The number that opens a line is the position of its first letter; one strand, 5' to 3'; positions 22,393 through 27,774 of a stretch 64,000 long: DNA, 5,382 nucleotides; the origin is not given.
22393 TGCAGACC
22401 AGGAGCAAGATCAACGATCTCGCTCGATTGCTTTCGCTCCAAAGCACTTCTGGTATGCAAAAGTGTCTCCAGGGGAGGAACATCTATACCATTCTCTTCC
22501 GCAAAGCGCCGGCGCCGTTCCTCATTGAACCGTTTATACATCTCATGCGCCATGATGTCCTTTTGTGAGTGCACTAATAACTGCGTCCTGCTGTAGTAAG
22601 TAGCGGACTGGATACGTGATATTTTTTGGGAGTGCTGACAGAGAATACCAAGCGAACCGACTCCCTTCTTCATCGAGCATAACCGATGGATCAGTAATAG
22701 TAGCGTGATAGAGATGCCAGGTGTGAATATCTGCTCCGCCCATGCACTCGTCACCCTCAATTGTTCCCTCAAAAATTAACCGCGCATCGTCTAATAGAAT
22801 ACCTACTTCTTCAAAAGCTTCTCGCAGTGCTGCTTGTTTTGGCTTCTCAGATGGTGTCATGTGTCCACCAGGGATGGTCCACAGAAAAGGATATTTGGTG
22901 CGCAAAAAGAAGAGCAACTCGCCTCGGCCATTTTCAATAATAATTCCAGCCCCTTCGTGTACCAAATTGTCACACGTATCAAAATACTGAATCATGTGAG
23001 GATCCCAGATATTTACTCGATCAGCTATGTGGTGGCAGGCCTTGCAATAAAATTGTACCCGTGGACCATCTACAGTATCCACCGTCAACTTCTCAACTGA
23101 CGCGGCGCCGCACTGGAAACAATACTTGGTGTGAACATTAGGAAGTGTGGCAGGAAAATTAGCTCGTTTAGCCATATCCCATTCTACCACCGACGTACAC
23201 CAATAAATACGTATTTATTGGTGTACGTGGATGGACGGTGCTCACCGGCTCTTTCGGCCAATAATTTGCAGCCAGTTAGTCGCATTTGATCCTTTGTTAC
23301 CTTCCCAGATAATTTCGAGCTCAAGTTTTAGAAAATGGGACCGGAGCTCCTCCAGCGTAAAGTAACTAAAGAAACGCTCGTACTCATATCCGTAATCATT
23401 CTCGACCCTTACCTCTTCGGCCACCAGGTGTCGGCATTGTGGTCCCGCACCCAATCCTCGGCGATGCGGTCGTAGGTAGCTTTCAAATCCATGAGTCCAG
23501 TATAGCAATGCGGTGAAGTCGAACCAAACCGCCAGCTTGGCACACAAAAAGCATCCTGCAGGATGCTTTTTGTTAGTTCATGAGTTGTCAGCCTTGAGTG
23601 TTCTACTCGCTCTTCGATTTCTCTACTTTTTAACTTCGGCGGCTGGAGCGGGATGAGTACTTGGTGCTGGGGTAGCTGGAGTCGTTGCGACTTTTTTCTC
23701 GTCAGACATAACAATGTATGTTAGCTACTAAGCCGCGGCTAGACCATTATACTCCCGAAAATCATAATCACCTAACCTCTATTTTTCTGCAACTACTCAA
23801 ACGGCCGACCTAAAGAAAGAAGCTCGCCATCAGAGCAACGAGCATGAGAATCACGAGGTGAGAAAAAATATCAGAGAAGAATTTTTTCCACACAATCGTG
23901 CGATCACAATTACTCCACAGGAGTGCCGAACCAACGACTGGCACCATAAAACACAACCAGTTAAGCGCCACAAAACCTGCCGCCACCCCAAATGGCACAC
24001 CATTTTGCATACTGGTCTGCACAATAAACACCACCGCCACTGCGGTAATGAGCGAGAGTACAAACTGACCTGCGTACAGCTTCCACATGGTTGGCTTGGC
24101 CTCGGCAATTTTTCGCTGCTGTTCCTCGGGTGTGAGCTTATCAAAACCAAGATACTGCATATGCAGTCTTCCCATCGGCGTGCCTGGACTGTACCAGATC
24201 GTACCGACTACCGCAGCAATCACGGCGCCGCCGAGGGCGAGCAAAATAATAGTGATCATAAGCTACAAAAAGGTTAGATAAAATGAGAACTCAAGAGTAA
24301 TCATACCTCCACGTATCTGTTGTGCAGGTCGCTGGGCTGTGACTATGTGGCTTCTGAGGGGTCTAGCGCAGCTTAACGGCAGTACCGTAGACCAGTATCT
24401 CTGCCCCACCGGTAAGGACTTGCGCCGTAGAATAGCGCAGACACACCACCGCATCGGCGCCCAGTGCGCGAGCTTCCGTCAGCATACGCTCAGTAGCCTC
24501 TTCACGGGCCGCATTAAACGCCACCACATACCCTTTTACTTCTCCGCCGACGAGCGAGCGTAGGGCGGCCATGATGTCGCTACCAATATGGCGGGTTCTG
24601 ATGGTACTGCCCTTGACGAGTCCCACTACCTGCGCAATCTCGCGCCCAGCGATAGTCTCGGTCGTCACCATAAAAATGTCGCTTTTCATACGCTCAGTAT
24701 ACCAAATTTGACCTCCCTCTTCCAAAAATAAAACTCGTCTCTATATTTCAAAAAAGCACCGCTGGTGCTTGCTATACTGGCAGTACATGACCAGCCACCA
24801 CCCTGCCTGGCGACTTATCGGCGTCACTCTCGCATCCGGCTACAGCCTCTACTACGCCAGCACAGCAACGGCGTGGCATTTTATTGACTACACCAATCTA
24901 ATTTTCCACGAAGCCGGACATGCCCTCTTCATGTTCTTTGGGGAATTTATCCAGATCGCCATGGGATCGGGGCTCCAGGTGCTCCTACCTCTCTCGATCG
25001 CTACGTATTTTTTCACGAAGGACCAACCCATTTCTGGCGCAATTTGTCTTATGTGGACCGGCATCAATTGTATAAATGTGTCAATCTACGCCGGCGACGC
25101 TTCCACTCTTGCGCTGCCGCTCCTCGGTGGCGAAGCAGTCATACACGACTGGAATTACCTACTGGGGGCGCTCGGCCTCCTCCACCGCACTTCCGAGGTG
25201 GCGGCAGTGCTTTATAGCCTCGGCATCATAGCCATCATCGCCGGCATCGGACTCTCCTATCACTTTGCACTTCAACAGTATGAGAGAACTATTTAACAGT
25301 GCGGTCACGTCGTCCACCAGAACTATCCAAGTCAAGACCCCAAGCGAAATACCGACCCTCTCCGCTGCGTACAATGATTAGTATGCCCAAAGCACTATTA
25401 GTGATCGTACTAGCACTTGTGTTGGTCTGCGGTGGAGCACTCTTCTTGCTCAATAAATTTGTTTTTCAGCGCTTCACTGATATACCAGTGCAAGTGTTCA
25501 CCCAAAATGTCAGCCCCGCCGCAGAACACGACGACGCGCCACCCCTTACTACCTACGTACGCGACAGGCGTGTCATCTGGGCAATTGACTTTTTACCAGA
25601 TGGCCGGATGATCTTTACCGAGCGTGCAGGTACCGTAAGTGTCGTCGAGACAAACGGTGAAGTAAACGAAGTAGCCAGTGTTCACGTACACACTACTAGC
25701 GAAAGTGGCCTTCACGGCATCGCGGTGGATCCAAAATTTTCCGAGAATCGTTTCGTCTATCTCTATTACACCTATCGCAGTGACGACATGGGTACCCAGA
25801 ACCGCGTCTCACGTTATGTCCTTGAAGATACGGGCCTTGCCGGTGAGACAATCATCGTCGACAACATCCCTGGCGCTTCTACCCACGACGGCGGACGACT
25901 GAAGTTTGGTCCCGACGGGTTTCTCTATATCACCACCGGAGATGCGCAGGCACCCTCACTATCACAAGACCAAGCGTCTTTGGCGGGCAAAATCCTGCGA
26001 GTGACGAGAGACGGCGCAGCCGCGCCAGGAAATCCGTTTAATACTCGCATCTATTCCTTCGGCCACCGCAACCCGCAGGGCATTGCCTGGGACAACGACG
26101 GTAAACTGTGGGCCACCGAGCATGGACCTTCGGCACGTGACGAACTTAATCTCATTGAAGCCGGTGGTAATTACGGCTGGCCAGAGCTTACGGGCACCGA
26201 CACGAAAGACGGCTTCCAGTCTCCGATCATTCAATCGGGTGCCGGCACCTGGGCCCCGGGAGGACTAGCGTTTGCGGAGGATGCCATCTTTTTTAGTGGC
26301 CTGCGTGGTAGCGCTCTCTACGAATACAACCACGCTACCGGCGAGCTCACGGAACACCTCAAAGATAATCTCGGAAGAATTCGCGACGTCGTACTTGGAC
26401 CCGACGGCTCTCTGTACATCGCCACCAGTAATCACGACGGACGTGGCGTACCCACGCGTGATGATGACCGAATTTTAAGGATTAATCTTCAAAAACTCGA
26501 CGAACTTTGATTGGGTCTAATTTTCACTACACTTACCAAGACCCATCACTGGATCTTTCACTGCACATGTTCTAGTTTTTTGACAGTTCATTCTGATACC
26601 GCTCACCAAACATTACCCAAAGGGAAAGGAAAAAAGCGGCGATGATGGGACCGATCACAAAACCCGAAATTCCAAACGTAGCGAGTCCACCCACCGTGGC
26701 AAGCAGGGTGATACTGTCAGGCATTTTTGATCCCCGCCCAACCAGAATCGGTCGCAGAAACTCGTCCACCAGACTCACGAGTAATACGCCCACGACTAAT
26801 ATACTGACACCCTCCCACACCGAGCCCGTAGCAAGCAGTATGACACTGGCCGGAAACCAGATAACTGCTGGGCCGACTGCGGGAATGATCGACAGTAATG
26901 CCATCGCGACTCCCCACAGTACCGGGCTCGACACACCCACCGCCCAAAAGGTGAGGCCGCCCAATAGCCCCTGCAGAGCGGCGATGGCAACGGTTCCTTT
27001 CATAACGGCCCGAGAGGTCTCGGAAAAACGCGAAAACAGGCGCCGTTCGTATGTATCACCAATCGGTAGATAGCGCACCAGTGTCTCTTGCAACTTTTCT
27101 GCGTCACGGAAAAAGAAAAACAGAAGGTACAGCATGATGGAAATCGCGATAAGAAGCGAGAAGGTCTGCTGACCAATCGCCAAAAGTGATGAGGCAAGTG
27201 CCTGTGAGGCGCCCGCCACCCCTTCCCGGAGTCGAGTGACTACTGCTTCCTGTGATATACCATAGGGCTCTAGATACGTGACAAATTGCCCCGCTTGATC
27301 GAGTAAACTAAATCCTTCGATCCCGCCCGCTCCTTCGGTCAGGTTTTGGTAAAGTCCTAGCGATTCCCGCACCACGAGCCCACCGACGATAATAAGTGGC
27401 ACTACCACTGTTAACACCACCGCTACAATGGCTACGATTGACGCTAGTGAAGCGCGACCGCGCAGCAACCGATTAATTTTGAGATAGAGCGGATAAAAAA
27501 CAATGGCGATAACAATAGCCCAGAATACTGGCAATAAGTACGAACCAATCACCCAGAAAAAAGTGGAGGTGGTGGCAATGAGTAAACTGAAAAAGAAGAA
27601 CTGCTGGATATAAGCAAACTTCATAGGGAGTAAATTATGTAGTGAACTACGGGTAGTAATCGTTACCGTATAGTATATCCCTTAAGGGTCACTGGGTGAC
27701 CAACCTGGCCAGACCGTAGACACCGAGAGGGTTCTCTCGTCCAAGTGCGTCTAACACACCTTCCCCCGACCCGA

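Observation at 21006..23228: Duplicated roughly 65-bp promoter-operator module (perfect 36-40 bp palindrome plus TAGAAT plus start codon) driving an AbrB-like gene and a NudC-like/phosphodiester-glycosidase operon, with a third related palindrome at 31889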

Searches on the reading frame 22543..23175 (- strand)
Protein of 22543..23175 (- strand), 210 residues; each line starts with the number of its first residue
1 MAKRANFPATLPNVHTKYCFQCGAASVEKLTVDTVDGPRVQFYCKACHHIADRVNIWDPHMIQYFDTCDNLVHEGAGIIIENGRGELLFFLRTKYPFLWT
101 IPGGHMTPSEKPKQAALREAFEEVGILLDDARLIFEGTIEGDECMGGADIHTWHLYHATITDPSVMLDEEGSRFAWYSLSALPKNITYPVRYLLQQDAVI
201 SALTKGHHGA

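Call 10: search_protein_families(library=pfam, proteins=[window:22543-23175:-], max_evalue=0.01)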
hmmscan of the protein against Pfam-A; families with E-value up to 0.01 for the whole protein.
window:22543-23175:- (210 aa): 1 family
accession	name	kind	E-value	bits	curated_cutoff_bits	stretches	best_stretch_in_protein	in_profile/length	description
PF00293.34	NUDIX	-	1.5e-15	57.8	21.1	1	73-186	3-123/134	NUDIX domain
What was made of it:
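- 22543..23175 (-): Gene for a 210-aa hydrolase with a four-cysteine zinc ribbon followed by a NUDIX domain. It is the first gene of the operon under P2 and is not a NudC equivalog. Pfam NUDIX 1.5e-15 (call 10).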

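Call 13: find_encoding_contigs(protein=window:22546-23175:-, flank=10000, max_places=10)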
Protein window:22546-23175:- (210 aa): 3 contigs read that carry it; 2 places shown.
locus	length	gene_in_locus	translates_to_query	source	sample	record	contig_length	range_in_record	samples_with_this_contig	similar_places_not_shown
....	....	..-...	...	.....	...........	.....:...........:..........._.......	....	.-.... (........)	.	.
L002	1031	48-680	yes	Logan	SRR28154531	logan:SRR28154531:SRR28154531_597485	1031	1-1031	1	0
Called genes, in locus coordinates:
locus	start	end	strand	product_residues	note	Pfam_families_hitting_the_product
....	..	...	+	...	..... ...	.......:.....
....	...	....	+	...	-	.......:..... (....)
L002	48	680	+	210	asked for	PF00293:NUDIX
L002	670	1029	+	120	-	?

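Call 17: find_homologous_proteins(query=window:22546-23175:-, max_evalue=1e-10)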
Query window:22546-23175:- (210 aa): 22 proteins with E <= 1e-10 among 108 candidates.
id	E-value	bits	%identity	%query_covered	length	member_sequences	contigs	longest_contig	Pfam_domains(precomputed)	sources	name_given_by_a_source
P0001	7.1e-145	498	100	100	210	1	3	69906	PF00293.35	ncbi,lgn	-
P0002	6.1e-86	305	63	97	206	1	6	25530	PF00293.35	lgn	-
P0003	2.3e-83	297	62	97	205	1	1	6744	PF00293.35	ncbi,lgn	-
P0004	1.3e-79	284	60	97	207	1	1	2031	PF00293.35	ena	-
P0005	1.4e-78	281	57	97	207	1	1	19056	PF00293.35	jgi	-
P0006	2.0e-78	281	58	97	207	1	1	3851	PF00293.35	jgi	jgi:ADP-ribose pyrophosphatase YjhB (NUDIX family)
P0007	3.0e-78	280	58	99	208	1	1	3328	PF00293.35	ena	-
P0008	4.6e-78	279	61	97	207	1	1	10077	PF00293.35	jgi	jgi:ADP-ribose pyrophosphatase YjhB (NUDIX family)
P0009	3.5e-61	224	53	94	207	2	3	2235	PF00293.35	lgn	-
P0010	6.5e-61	223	50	96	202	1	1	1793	PF00293.35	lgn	-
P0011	2.4e-60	221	66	68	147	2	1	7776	PF00293.35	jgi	jgi:8-oxo-dGTP diphosphatase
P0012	4.1e-60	221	51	92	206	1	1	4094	PF00293.35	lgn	-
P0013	1.1e-59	219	50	97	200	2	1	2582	PF00293.35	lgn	-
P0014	1.5e-57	212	48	97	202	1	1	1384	PF00293.35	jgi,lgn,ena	-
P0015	8.2e-57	210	49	94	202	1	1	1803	PF00293.35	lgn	-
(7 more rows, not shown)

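Call 19: find_related_loci(query=A1, collection=genome_contigs, flank=4000)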
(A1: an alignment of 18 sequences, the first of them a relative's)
Query A1 (210 aa) in genome_contigs; peptide patterns used: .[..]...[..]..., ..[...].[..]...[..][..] (x = any residue, [..] = any of these).
33 stretches matched a pattern; 13 encode a relative of the query (tblastn E <= 1e-3); 13 distinct loci.
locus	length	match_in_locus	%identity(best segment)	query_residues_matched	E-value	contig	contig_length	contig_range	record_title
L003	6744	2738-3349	62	1-204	1e-88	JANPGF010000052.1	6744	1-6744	MAG: Candidatus Kaiserbacteria bacterium isolate VAR_69_metabat_401 VAR_69_k141_3927447, whole genome shotgun sequence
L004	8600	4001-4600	50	1-204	1e-66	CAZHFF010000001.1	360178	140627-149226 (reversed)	MAG TPA_asm: uncultured Candidatus Saccharibacteria bacterium isolate SRP193661_co2_156 genome assembly, contig: NODE_4_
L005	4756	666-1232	49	4-195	4e-60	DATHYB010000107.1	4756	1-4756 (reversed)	MAG TPA_asm: Candidatus Limnocylindrales bacterium isolate SMAG_U16200 k141_67584, whole genome shotgun sequence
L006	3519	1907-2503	45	3-203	4e-54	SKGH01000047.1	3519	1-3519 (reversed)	MAG: Candidatus Kaiserbacteria bacterium isolate CSBr16_134 CSBr16-50600, whole genome shotgun sequence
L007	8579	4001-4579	42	4-199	1e-52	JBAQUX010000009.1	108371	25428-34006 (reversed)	MAG: Minisyncoccia bacterium isolate MFD03283_ilm_asm_bin10 k127_66023, whole genome shotgun sequence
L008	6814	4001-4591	44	3-196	6e-52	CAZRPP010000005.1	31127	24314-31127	MAG TPA_asm: uncultured Candidatus Saccharibacteria bacterium isolate SRP285395_co1_152 genome assembly, contig: NODE_21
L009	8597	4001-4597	44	2-203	2e-51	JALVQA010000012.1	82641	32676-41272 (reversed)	MAG: Candidatus Moraniibacteriota bacterium isolate A3_metabat2_scaf2bin.005 A3_NODE_53_length_82641_cov_3.789296, whole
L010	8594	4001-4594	44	4-203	4e-51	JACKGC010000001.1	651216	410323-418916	MAG: Candidatus Nomurabacteria bacterium isolate HK-STAS-PATE-21 HK-STAS-PATE-21_1, whole genome shotgun sequence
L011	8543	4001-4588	41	4-203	4e-50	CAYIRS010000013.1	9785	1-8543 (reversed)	MAG TPA_asm: uncultured Gammaproteobacteria bacterium isolate ERP119705_co25_105 genome assembly, contig: NODE_6436_leng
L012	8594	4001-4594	42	3-203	7e-49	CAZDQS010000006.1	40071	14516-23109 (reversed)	MAG TPA_asm: uncultured Candidatus Saccharibacteria bacterium isolate SRP144015_co1_47 genome assembly, contig: NODE_528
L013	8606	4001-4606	42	1-203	7e-48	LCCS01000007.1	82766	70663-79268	MAG: Parcubacteria group bacterium GW2011_GWD2_42_14 UU98_C0007, whole genome shotgun sequence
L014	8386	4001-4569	50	1-194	1e-56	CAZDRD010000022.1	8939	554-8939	MAG TPA_asm: uncultured Candidatus Saccharibacteria bacterium isolate SRP278252_co2_139 genome assembly, contig: NODE_16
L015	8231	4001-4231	34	128-203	2e-14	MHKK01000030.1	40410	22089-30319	MAG: Candidatus Komeilibacteria bacterium RIFCSPHIGHO2_01_FULL_52_14 rifcsphigho2_01_scaffold_3556, whole genome shotgun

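Call 27: find_encoding_contigs(protein=P0002, flank=8000, max_places=4)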
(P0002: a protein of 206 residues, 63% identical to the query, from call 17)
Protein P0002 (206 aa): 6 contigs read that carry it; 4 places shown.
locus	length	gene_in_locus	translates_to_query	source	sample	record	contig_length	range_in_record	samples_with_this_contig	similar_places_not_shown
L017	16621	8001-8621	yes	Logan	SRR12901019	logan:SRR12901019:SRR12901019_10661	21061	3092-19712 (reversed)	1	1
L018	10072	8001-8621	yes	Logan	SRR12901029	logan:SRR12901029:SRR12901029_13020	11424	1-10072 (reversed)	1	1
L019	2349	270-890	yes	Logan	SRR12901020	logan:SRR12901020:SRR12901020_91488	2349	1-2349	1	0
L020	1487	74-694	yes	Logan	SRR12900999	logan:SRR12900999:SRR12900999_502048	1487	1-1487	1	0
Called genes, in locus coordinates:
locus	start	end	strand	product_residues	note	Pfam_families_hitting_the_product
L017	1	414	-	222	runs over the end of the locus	PF01797:Y1_Tnp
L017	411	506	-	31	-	-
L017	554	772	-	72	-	-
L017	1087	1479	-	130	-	PF02452:PemK_toxin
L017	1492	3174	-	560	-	PF00512:HisKA, PF02518:HATPase_c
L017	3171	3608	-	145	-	-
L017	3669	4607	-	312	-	PF00892:EamA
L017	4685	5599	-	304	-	PF00892:EamA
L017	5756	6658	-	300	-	PF09924:LPG_synthase_C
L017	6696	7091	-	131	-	PF02675:AdoMet_dc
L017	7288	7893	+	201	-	-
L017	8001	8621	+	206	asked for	PF00293:NUDIX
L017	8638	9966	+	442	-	PF09992:NAGPA (weak)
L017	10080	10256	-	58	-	-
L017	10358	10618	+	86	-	PF04014:MazE_antitoxin (weak)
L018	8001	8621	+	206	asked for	PF00293:NUDIX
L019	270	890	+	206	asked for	PF00293:NUDIX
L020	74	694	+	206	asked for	PF00293:NUDIX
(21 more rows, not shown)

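Call 28: find_encoding_contigs(protein=P0001, flank=10000, max_places=10)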
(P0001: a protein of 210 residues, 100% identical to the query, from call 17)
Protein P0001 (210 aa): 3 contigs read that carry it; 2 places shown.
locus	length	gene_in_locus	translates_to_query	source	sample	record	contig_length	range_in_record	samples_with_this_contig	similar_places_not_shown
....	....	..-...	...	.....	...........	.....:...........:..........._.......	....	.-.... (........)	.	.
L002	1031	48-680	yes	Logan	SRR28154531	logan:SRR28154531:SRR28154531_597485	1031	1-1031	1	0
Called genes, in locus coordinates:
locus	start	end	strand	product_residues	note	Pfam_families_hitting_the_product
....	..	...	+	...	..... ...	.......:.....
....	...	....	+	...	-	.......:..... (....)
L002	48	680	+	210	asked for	PF00293:NUDIX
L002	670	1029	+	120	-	?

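Call 78: search_protein_families(library=ncbifam, proteins=[window:22546-23175:-], max_evalue=0.01)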
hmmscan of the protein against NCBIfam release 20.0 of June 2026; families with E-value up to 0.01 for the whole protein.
window:22546-23175:- (210 aa): 14 families
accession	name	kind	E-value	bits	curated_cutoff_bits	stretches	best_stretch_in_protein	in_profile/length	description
NF041652.1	Nud_hyd_Dein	equivalog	3.4e-08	33.8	200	1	72-132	12-78/152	Nudix hydrolase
NF006530.0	PRK08999.1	equivalog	1.4e-06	27.5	245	1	72-136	6-72/315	Nudix family hydrolase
NF001934.0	PRK00714.1-1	equivalog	2.1e-06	27.3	241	1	75-135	10-69/176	RNA pyrophosphohydrolase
NF001937.0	PRK00714.1-4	equivalog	6.8e-06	25.8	139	1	75-134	10-68/161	RNA pyrophosphohydrolase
NF001935.0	PRK00714.1-2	equivalog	5.5e-05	22.7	259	1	76-134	11-68/183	RNA pyrophosphohydrolase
NF008044.0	PRK10776.1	equivalog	0.0001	22.2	148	1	98-134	32-68/130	8-oxo-dGTP diphosphatase MutT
NF011963.0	PRK15434.1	subfamily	0.00016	21.4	146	1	78-135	22-81/159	GDP-mannose mannosyl hydrolase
TIGR00586.1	mutt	equivalog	0.00019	21.5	97.9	1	79-132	11-67/129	8-oxo-dGTP diphosphatase MutT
NF001938.0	PRK00714.1-5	equivalog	0.00032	20.1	116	1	94-126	42-74/172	RNA pyrophosphohydrolase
NF007834.0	PRK10546.1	equivalog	0.00073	19.4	156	1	95-157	28-88/135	pyrimidine (deoxy)nucleoside triphosphate diphosphatase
NF002995.0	PRK03759.1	equivalog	0.002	17.8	127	1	93-186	59-154/185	isopentenyl-diphosphate Delta-isomerase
NF006961.0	PRK09438.1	equivalog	0.0021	17.5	103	1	79-129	14-64/151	dihydroneopterin triphosphate diphosphatase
TIGR02705.1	nudix_YtkD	equivalog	0.0028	17.2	154.4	1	101-142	49-90/156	RNA deprotection pyrophosphohydrolase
NF003785.0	PRK05379.1-1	equivalog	0.0064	15.7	418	1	72-133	204-264/347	bifunctional nicotinamide-nucleotide adenylyltransferase/Nudix hydroxylase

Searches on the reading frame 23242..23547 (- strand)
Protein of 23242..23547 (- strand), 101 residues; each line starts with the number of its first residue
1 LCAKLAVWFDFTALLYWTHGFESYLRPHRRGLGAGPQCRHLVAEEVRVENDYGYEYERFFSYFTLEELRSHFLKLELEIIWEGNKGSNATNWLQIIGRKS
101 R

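Call 10: search_protein_families(library=pfam, proteins=[window:23242-23547:-], max_evalue=0.01)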
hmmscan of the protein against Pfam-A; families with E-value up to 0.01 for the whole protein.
window:23242-23547:- (101 aa): 0 families

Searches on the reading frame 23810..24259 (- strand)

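Call 10: search_protein_families(library=pfam, proteins=[window:23810-24259:-], max_evalue=0.01)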
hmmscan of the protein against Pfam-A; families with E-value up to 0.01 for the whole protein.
window:23810-24259:- (149 aa): 1 family
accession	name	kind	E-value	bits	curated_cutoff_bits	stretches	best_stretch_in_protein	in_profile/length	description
PF08570.15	DUF1761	-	4.4e-10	40.3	31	1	9-127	4-108/123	Protein of unknown function (DUF1761)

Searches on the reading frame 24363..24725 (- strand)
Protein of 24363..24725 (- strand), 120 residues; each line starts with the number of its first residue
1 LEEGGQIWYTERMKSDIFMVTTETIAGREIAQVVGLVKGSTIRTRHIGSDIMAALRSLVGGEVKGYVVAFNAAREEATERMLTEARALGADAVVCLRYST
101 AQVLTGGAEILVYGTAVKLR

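Call 10: search_protein_families(library=pfam, proteins=[window:24363-24725:-], max_evalue=0.01)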
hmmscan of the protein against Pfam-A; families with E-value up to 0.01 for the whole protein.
window:24363-24725:- (120 aa): 1 family
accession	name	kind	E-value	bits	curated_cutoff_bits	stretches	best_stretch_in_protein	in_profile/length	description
PF01906.23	YbjQ_1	-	8.7e-33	113.5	23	1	18-119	2-103/103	Putative heavy-metal-binding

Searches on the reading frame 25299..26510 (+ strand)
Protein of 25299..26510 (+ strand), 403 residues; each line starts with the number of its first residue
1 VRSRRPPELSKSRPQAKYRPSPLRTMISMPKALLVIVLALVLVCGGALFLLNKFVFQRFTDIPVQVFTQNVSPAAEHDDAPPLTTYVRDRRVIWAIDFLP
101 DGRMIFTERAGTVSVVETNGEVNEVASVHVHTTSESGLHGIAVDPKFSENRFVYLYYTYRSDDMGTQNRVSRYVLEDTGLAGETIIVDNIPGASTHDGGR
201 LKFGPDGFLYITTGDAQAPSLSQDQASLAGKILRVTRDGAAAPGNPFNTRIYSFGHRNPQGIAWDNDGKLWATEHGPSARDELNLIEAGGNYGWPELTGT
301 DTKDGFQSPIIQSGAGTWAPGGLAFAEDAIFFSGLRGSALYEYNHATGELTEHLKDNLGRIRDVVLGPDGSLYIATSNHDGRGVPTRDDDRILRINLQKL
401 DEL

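Call 11: search_protein_families(library=pfam, proteins=[window:25299-26510:+], max_evalue=0.01)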
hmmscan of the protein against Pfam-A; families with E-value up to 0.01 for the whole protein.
window:25299-26510:+ (403 aa): 5 families
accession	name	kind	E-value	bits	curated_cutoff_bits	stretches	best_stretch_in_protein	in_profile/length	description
PF07995.17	GSDH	-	9.8e-81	272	25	1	94-382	5-329/332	Glucose / Sorbosone dehydrogenase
PF24684.1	Vgb_lyase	-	0.00079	18.8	50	0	256-275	96-115/290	Virginiamycin B lyase family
PF00400.38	WD40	-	0.0013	19.7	27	0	93-107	14-28/39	WD domain, G-beta repeat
PF07494.17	Reg_prop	-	0.0014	19.1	20.4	0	259-272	7-20/24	Two component regulator propeller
PF20067.5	SSL_N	-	0.0059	16.9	18.9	0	363-377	25-39/46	Strictosidine synthase-like, N-terminal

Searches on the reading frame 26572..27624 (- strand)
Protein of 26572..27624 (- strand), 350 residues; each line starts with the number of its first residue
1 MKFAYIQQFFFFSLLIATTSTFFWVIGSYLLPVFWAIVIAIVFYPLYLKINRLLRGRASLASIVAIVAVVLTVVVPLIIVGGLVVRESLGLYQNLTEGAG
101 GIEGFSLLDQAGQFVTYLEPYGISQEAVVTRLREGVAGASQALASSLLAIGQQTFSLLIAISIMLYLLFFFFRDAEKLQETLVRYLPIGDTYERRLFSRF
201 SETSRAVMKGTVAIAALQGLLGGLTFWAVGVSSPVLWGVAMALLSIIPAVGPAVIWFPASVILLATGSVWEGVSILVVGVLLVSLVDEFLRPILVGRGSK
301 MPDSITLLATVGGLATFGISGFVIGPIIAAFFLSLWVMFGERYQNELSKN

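Call 11: search_protein_families(library=pfam, proteins=[window:26572-27624:-], max_evalue=0.01)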
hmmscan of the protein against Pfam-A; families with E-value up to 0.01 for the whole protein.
window:26572-27624:- (350 aa): 1 family
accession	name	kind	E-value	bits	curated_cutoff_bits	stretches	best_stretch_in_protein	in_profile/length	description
PF01594.21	AI-2E_transport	-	1.8e-44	152.7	34.3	1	10-333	2-320/327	AI-2E family transporter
